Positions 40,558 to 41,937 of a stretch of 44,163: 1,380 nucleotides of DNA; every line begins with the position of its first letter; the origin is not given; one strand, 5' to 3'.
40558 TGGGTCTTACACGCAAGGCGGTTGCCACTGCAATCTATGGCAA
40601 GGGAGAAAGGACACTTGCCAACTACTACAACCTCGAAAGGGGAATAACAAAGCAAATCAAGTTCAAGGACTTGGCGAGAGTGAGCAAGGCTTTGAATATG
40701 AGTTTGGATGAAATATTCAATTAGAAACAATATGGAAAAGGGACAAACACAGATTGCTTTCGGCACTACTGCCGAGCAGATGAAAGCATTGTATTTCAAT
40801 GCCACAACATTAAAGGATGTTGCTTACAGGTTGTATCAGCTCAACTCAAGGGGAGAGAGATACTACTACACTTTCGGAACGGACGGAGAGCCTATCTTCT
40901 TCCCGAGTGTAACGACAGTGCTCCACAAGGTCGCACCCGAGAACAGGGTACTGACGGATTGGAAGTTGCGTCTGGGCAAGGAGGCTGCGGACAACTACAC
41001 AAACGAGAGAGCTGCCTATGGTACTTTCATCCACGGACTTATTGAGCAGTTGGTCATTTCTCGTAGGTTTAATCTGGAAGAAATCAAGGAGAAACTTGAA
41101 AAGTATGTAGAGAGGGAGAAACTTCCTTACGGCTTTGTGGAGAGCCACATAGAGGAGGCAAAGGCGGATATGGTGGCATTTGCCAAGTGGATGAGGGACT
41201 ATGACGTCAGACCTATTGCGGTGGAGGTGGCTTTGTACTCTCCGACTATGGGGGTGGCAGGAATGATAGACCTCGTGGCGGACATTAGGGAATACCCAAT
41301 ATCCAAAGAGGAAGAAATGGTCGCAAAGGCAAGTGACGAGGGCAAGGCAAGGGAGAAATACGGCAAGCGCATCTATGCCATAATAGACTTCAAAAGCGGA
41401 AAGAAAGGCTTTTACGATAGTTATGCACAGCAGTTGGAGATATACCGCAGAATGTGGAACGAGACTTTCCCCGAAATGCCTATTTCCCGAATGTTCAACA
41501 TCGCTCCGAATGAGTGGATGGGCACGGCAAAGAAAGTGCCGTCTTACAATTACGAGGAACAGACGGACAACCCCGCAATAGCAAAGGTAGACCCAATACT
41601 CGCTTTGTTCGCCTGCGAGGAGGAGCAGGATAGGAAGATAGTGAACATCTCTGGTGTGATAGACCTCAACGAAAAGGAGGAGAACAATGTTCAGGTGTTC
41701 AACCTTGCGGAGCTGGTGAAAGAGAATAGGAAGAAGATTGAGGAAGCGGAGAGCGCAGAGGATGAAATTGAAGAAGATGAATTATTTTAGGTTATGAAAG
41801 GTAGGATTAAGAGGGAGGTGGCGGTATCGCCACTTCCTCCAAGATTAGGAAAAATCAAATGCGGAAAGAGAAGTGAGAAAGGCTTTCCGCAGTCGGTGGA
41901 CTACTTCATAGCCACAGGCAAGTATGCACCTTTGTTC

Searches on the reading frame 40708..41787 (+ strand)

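Call 64: search_protein_families(library=phrogs, proteins=[window:40708-41787:+], max_evalue=0.00001)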
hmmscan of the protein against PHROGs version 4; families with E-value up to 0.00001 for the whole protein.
window:40708-41787:+ (360 aa): 1 family
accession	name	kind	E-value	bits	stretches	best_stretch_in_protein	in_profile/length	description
phrog_298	-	DNA, RNA and nucleotide metabolism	8.1e-35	121.6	1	41-281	46-241/293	exonuclease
